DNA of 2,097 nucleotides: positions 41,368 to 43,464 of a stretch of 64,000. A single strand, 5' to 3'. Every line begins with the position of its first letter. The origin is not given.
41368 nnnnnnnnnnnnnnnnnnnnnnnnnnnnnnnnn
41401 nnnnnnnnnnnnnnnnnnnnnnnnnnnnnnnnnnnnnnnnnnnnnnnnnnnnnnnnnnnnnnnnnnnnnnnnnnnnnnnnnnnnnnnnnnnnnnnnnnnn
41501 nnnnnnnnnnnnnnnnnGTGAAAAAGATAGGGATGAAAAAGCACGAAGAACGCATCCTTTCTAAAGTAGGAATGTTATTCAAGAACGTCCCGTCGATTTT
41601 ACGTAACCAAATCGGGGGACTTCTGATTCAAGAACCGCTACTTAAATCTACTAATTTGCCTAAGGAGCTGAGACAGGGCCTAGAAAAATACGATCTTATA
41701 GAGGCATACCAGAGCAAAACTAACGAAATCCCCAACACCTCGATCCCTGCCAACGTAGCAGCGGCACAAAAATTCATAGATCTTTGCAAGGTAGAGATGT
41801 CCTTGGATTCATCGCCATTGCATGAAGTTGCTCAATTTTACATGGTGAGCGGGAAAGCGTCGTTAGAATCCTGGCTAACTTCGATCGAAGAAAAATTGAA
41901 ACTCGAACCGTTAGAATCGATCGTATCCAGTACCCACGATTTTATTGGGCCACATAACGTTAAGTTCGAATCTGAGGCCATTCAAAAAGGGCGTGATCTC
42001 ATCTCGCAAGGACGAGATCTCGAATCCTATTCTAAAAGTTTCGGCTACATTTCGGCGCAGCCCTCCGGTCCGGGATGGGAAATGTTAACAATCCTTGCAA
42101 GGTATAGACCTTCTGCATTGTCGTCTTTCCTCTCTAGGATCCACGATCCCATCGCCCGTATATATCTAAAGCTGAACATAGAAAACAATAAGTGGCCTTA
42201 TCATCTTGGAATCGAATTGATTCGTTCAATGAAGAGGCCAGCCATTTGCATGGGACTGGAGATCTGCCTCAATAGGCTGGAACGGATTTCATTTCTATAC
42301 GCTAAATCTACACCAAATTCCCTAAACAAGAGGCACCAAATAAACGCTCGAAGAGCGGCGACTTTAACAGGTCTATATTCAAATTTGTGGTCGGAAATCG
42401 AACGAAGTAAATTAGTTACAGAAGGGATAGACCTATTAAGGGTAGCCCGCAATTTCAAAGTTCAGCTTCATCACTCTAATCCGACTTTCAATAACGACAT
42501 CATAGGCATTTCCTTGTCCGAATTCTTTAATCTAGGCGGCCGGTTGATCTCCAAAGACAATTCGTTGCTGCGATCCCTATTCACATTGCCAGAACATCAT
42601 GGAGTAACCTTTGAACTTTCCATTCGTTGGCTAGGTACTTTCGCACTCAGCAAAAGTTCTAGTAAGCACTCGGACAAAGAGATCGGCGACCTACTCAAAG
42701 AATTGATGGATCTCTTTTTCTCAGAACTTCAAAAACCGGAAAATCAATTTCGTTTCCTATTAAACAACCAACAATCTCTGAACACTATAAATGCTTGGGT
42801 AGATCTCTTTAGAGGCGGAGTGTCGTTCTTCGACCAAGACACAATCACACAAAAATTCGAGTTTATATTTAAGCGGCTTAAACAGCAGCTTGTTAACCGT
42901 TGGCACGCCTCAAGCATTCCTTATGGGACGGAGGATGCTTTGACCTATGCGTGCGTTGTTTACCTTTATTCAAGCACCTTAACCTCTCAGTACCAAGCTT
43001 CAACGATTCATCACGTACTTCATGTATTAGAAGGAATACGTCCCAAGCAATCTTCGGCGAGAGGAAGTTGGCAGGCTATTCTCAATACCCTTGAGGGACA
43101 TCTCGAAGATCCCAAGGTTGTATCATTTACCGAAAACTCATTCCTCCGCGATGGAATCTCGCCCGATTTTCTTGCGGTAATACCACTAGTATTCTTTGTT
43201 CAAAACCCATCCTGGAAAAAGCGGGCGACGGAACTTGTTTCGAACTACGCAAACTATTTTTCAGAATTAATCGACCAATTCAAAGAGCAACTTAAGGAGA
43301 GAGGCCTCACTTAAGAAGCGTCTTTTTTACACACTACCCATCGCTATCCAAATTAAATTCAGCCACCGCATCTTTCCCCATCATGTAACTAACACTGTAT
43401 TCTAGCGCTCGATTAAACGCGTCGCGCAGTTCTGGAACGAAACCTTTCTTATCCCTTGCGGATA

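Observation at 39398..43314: Unassigned three-gene cassette (small nuclease-like + PLD/MIT_C-like 553 aa + coupled 598-aa partner) in island cargo: candidate new defence/conflict system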

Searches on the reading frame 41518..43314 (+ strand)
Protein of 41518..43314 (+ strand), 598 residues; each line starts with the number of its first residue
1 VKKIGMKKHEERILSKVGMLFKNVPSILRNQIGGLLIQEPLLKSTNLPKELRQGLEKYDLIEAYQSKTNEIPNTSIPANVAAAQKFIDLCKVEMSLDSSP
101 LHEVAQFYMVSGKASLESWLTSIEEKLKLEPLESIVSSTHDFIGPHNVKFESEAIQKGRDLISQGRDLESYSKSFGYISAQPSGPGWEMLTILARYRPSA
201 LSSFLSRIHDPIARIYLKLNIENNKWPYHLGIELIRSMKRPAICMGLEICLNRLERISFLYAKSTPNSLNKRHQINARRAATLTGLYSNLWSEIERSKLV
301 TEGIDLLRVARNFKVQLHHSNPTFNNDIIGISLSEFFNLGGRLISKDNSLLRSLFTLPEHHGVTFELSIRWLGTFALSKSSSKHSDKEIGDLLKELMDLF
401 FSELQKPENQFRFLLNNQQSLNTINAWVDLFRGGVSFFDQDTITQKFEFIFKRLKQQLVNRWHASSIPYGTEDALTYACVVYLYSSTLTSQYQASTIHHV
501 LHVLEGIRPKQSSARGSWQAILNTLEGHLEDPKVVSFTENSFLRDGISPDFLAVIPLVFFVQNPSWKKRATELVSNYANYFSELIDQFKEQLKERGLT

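Call 4: search_protein_families(library=pfam, proteins=[window:41518-43314:+], max_evalue=1)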
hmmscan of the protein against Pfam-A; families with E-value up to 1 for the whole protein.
window:41518-43314:+ (598 aa): 1 family
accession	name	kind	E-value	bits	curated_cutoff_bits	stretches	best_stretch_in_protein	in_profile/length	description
PF06371.19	Drf_GBD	-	0.15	12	30.1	1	89-130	86-127/188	Diaphanous GTPase-binding Domain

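Call 5: search_protein_families(library=padloc, proteins=[window:41518-43314:+], max_evalue=1)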
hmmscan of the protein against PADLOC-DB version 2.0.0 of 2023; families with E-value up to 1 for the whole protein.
window:41518-43314:+ (598 aa): 0 families

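Call 6: search_protein_families(library=ncbifam, proteins=[window:41518-43314:+], max_evalue=1)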
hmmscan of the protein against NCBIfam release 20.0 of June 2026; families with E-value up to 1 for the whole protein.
window:41518-43314:+ (598 aa): 3 families
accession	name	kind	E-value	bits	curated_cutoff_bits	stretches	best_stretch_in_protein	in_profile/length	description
NF045964.1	RNAP_delt_plasma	equivalog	0.039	14.1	72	1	437-466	10-39/77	DNA-directed RNA polymerase subunit delta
NF008598.0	PRK11565.1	equivalog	0.064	12.3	425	1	423-465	182-223/275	2,5-didehydrogluconate reductase DkgA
NF009872.0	PRK13333.1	equivalog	0.079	12.6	207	1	431-484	105-158/210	type III pantothenate kinase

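Call 17: find_homologous_proteins(query=window:41518-43314:+, max_evalue=0.001)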
Query window:41518-43314:+ (598 aa): 1 proteins with E <= 0.001 among 8000 candidates.
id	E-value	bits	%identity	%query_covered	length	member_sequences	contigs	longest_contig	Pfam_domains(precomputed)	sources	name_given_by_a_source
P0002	0.0e+0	1332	100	99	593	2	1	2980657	-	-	-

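Call 30: search_protein_representatives(protein=window:41518-43314:+)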
Query: 598 residues. Proteins with E-value up to 0.001 (for the whole library): 4; up to 1e-10: 4; up to 1e-30: 4. The best 4 are listed.
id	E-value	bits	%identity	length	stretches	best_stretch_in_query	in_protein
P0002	0.0e+00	1331.9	100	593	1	6-598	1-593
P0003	3.8e-89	316.2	33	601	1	10-597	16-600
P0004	1.5e-52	195.4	23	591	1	40-597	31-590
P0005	1.9e-37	145.5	22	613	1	7-597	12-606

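Call 37: find_encoding_contigs(protein=P0003, flank=8000, max_places=4)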
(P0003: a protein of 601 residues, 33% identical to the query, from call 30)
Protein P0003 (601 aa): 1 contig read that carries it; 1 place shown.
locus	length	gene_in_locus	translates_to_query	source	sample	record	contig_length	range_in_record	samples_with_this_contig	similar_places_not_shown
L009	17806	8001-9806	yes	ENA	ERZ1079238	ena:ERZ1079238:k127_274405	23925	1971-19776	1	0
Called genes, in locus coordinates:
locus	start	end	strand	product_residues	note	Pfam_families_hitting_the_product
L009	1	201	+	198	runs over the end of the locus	-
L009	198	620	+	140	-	-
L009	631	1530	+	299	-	-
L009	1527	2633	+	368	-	PF01580:FtsK_SpoIIIE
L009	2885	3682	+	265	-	-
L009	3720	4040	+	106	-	-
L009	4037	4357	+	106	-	-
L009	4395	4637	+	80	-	PF12728:HTH_17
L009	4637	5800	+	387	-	PF00589:Phage_integrase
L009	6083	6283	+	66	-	-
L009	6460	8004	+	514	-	-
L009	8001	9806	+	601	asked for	-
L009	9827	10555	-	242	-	-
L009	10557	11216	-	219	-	-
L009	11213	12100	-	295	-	-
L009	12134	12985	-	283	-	-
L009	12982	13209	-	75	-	PF12844:HTH_19, PF01381:HTH_3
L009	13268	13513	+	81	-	-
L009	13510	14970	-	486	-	PF02518:HATPase_c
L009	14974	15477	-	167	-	-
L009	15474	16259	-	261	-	PF08241:Methyltransf_11, PF08242:Methyltransf_12 (weak), PF13649:Methyltransf_25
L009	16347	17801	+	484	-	PF00072:Response_reg, PF00158:Sigma54_activat, PF14532:Sigma54_activ_2, PF07728:AAA_5 (weak), PF25601:AAA_lid_14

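Call 39: find_encoding_contigs(protein=P0004, flank=8000, max_places=4)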
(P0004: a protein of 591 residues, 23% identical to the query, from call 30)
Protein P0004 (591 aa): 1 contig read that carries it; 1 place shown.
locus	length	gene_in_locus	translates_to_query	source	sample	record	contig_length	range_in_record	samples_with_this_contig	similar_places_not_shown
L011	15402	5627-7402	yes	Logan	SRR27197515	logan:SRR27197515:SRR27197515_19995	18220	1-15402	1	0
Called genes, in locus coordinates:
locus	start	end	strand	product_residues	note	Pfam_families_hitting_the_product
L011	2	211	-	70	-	?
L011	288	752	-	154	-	PF00011:HSP20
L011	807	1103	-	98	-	-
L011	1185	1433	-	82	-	-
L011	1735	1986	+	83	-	-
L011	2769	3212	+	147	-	PF07508:Recombinase (faint)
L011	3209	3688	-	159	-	PF01396:Zn_ribbon_Top1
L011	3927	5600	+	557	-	-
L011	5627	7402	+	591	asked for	-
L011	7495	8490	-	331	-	PF00583:Acetyltransf_1 (faint)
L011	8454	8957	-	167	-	-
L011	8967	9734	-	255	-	-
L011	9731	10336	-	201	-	PF03167:UDG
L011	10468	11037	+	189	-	-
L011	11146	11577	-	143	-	-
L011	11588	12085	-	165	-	-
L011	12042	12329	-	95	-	PF01381:HTH_3 (weak), PF07022:Phage_CI_repr (weak)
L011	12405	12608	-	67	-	PF17295:DUF5348 (weak)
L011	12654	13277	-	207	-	PF00239:Resolvase, PF13936:HTH_38 (weak)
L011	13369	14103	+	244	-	-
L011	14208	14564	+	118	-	-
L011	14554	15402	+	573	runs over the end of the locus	PF08706:D5_N (weak), PF19263:DUF5906, PF02257:RFX_DNA_binding (weak)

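Call 40: find_encoding_contigs(protein=P0005, flank=8000, max_places=4)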
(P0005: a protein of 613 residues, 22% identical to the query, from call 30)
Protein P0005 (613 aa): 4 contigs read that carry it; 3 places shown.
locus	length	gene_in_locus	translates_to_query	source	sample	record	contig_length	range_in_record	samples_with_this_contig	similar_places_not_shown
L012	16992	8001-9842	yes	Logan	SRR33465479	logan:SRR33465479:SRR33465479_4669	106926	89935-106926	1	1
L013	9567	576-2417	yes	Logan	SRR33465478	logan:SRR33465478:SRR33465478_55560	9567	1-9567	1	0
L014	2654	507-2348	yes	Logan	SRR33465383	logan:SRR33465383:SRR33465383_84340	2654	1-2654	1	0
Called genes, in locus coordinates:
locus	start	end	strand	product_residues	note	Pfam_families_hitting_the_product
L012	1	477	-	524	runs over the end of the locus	PF09335:VTT_dom (weak)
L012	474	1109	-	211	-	PF06532:NrsF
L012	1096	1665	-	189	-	PF04542:Sigma70_r2 (weak), PF08281:Sigma70_r4_2, PF04545:Sigma70_r4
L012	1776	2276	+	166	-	PF04945:YHS (weak)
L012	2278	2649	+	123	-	PF13564:DoxX_2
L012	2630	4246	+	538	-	PF00282:Pyridoxal_deC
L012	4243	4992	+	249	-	-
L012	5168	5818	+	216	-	-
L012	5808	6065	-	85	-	PF01252:Peptidase_A8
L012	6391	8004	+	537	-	-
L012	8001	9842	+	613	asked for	-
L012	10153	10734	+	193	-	-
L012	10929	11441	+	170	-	PF13392:HNH_3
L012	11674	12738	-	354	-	-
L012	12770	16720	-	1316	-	-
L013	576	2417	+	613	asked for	-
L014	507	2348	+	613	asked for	-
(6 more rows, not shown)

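Call 41: search_protein_families(library=ncbifam, proteins=[L009:6460-8004:+, L011:3927-5600:+, L012:6391-8004:+, L009:6083-6283:+], max_evalue=0.01)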
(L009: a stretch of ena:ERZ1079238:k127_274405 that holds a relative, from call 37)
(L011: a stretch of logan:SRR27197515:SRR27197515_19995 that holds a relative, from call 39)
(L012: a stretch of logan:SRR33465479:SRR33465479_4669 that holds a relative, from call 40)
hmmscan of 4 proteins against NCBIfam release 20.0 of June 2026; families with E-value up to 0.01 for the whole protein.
L009:6460-8004:+ (514 aa): 1 family
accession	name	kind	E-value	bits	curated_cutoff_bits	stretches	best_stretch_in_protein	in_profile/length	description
NF040700.1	VPA1262_N_dom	domain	8.3e-30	103.9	80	1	141-507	79-477/478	VPA1262 family N-terminal domain-containing protein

L011:3927-5600:+ (557 aa): 1 family
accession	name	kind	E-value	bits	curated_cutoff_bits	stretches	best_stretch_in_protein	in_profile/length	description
NF040700.1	VPA1262_N_dom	domain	1.8e-24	86.3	80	1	136-550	76-477/478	VPA1262 family N-terminal domain-containing protein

L012:6391-8004:+ (537 aa): 2 families
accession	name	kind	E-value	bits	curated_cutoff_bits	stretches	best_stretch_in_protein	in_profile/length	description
NF040700.1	VPA1262_N_dom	domain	5.3e-23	81.5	80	1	101-530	57-477/478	VPA1262 family N-terminal domain-containing protein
NF040699.1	VPA1262_fam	subfamily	5.4e-05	21.2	325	1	440-511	452-526/1026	VPA1262 family protein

L009:6083-6283:+ (66 aa): 0 families

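Call 46: search_dna_similar(query=window:41518-43314:+, collection=plasmids, mode=protein, max_evalue=10, max_rows=15)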
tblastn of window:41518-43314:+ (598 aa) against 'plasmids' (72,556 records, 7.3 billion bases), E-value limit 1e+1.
Records with a match: 1; places in all: 1; records where one place covers at least 80% of the query: 0.
Best place of each record, by identity: <60% 1.
By first word of the organism name: Paroceanicella 1.
By predicted mobility (MOB-suite, as given by PLSDB): non-mobilizable 1.
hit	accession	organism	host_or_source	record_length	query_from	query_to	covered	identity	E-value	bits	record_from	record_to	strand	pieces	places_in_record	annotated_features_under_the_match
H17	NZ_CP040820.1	Paroceanicella profunda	Cell culture,Deep seawater from Mariana ...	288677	28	89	10%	33.9%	6e-1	41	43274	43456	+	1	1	CHASE2 domain-containing protein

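Call 61: search_protein_families(library=phrogs, proteins=[window:41518-43314:+], max_evalue=0.01)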
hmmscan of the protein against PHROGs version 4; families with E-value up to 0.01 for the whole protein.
window:41518-43314:+ (598 aa): 0 families

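Call 64: search_protein_families(library=ncbifam, proteins=[P0003, P0005], max_evalue=10)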
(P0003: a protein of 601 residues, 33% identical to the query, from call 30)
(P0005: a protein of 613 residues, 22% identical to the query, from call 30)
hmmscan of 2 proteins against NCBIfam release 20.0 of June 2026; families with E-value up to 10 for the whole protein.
P0003 (601 aa): 0 families

P0005 (613 aa): 0 families

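Call 65: predict_structure(alignment_id=A1)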
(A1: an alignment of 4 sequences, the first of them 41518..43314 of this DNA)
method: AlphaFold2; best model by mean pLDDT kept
length: 598 residues; sequences in the alignment: 4
mean_pLDDT: 78.7   pTM: 0.70
mean pLDDT of the five models: 78.7, 71.6, 71.6, 69.5, 67.3
residues with pLDDT >= 90: 58; 70-90: 424; 50-70: 92; < 50: 24
segments of 3 or more residues with pLDDT < 50: 1-5, 317-325, 358-361
pLDDT, mean of each block of 10 residues (from residue 1): 51 83 90 82 79 87 78 64 88 88 88 87 88 70 60 81 74 61 85 87 85 86 87 91 89 83 61 75 90 88 80 59 51 81 78 62 72 79 64 87 77 68 83 84 88 82 55 88 75 78 85 81 85 87 83 85 88 80 70 79
secondary structure, 60 per line:
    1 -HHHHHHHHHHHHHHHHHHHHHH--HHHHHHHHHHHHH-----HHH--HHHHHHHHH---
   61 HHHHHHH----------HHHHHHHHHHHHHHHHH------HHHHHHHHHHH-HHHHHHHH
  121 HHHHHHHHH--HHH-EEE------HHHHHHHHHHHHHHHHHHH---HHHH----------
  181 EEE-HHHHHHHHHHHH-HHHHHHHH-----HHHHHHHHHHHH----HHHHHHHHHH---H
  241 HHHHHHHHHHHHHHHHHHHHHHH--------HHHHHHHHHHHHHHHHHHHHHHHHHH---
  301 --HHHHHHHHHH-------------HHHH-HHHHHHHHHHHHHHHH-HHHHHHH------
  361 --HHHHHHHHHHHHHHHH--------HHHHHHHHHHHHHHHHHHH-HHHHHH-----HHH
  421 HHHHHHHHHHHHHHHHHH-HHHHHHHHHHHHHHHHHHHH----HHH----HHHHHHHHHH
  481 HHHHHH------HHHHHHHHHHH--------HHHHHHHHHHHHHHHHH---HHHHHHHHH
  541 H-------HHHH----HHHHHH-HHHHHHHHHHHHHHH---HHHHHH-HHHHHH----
elements in order: H2-23 H26-38 H49-57 H61-67 H78-94 H101-111 H113-129 E136-138 H145-163 H167-170 E181-183 H185-196 H198-205 H211-222 H227-236 H240-263 H272-297 H303-312 H326-329 H331-346 H348-354 H363-378 H387-405 H407-412 H418-438 H440-459 H471-486 H493-503 H512-528 H532-541 H549-552 H557-562 H564-578 H582-587 H589-594

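Call 70: fold_search(model_id=the predicted structure, library=pdb)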
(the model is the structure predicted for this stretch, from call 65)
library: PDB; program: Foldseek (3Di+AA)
matches with E <= 10: 576; with E <= 0.001: 0
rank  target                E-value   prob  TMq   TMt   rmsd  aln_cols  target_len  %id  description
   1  9im6_A                1.1e-02  0.98  0.24  0.16  19.1       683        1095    9  Structure of influenza A virus RNA polymerase PB1 and nuclear import host factor RanBP5 complex (released 2024-11-27)
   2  4xri                  1.1e-02  0.97  0.22  0.17  23.6       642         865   10  Crystal Structure of Importin Beta in an Ammonium Sulfate Condition (released 2016-01-27)
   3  2xwu_B                1.3e-02  0.98  0.25  0.19  19.0       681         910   10  CRYSTAL STRUCTURE OF IMPORTIN 13 - UBC9 COMPLEX (released 2010-12-29)
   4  3zjy_E                1.8e-02  0.98  0.26  0.21  19.3       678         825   10  Crystal Structure of Importin 13 - RanGTP - eIF1A complex (released 2013-04-10)
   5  4xrk                  2.0e-02  0.95  0.21  0.17  20.8       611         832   11  Crystal Structure of Importin Beta in a Polyethylene Glycol Condition (released 2016-01-27)
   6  7unk_A                2.0e-02  0.93  0.23  0.16  23.0       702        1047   11  Structure of Importin-4 bound to the H3-H4-ASF1 histone-histone chaperone complex (released 2022-09-21)
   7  9hmv_A                2.2e-02  0.97  0.25  0.19  17.7       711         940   11  Cryo-EM structure of SA2-SCC1 complex at 2.9 angstrom (released 2025-09-03)
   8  8brh_A                2.2e-02  0.96  0.24  0.23  22.3       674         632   14  Co-crystal structure of She4 with Myo4 peptide (released 2024-06-05)
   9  6gx9_B                2.4e-02  0.91  0.22  0.16  21.5       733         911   12  Crystal structure of the TNPO3 - CPSF6 RSLD complex (released 2019-03-13)
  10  8a9k_A                2.8e-02  0.44  0.15  0.11  26.2       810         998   10  Cryo-EM structure of USP1-UAF1 bound to FANCI and mono-ubiquitinated FANCD2 with ML323 (consensus reconstruction) (released 2022-10-12)
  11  4c0o_B                3.0e-02  0.89  0.22  0.17  20.7       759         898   12  Transportin 3 in complex with phosphorylated ASF/SF2 (released 2014-01-22)
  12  5dse_C                3.9e-02  0.38  0.13  0.12  21.1       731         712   12  Crystal Structure of the TTC7B/Hyccin Complex (released 2015-12-02)
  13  8ro0_I                4.3e-02  0.60  0.15  0.13  28.8       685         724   10  Structure of the C. elegans Intron Lariat Spliceosome primed for disassembly (ILS') (released 2024-08-07)
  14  2x19_B                4.5e-02  0.87  0.22  0.16  20.7       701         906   10  Crystal structure of Importin13 - RanGTP complex (released 2010-02-16)
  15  9n6x_SP               4.5e-02  0.77  0.20  0.08  20.8       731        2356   11  SSU processome maturation and disassembly, State B (released 2025-11-05)
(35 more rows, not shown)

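Call 96: search_protein_families(library=padloc, proteins=[L009:6460-8004:+], max_evalue=0.01)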
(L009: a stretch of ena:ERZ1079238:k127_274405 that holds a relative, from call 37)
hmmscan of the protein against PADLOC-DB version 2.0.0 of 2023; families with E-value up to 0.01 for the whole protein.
L009:6460-8004:+ (514 aa): 1 family
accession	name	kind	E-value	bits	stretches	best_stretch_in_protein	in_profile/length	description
PDLC04869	PDC-S05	-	0.00013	19.3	1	355-499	169-294/306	-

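Call 106: fold_search(model_id=the predicted structure, library=viral)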
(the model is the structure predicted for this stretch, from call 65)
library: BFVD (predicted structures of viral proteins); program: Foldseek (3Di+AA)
matches with E <= 10: 209; with E <= 0.001: 0
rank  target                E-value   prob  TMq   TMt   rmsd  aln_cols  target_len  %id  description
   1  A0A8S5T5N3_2          2.4e-01  0.33  0.18  0.13  24.3       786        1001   10  Tail tape measure (Fragment) [Siphoviridae sp. ctGpg14]
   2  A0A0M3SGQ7            2.7e-01  0.12  0.12  0.10  25.4       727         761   10  (no name in the UniProt tables at hand)
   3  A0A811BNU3            4.7e-01  0.20  0.17  0.16  24.6       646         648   10  F-box domain containing protein [Pandoravirus japonicus]
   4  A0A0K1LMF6            5.7e-01  0.06  0.09  0.07  29.1       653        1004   10  (no name in the UniProt tables at hand)
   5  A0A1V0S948            6.1e-01  0.20  0.16  0.20  23.1       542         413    8  TPR repeat protein [Catovirus CTV1]
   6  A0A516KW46            6.6e-01  0.06  0.09  0.08  34.3       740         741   10  (no name in the UniProt tables at hand)
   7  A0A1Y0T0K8            7.1e-01  0.16  0.15  0.13  27.2       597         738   12  Internal virion protein C [Pasteurella phage vB_PmuP_PHB02]
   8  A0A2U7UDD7            7.4e-01  0.16  0.15  0.15  21.5       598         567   10  F-box domain containing protein [Pandoravirus neocaledonia]
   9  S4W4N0                7.9e-01  0.14  0.13  0.17  22.5       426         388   12  Ankyrin repeat domain containing protein [Pandoravirus salinus]
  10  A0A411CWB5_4          7.9e-01  0.07  0.11  0.06  35.7       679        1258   11  (no name in the UniProt tables at hand)
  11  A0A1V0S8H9            9.2e-01  0.12  0.13  0.13  22.1       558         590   12  Uncharacterized protein [Catovirus CTV1]
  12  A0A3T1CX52            9.2e-01  0.10  0.15  0.14  25.7       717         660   11  F-box domain-containing protein [Acanthamoeba castellanii medusavirus J1]
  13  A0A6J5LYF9            9.6e-01  0.11  0.13  0.11  32.7       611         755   11  LT_GEWL domain containing protein [uncultured Caudovirales phage]
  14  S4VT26                1.0e+00  0.12  0.15  0.14  22.2       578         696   10  F-box incomplete domain containing protein [Pandoravirus salinus]
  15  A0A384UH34            1.0e+00  0.06  0.10  0.09  26.7       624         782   12  Internal virion protein [Curvibacter phage P26059B]
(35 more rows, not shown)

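Call 108: search_protein_families(library=padloc, proteins=[L012:12770-16720:-, L012:11674-12738:-, L009:9827-10555:-, L009:11213-12100:-, L011:7495-8490:-, L011:8967-9734:-], max_evalue=0.001)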
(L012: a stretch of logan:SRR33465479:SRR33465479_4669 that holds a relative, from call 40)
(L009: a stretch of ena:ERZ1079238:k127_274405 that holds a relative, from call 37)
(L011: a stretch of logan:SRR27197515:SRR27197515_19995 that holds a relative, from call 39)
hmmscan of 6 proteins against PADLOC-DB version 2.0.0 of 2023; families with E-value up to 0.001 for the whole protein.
L012:12770-16720:- (1316 aa): 8 families
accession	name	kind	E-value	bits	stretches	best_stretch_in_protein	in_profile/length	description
PDLC02164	Avs2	-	3.7e-166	553.2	3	7-865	175-1012/1504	-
PDLC02162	Avs2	-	1.8e-117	392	2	11-937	176-1073/1379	-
PDLC02165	Avs2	-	2.1e-91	305.4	1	104-831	139-851/1375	-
PDLC02161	Avs2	-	1.9e-87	292.3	2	115-819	282-959/1499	-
PDLC02163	Avs2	-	2e-74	249.1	2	108-823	343-1037/1576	-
PDLC02166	Avs2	-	5.5e-58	194.4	1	172-813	332-935/1498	-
PDLC02350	AbiO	-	0.00011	19.1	1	174-272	191-278/468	AbiO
PDLC04959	PDC-S20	-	0.00095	16.8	0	181-253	45-115/464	-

L012:11674-12738:- (354 aa): 1 family
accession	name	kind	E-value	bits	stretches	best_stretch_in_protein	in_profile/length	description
PDLC03856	LmuA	-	0.00069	16.9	0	264-291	186-213/433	-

L009:9827-10555:- (242 aa): 0 families

L009:11213-12100:- (295 aa): 1 family
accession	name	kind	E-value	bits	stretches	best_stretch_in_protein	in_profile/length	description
PDLC00733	Effector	-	1.8e-08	31.6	1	107-173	258-326/388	TIR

L011:7495-8490:- (331 aa): 0 families

L011:8967-9734:- (255 aa): 0 families
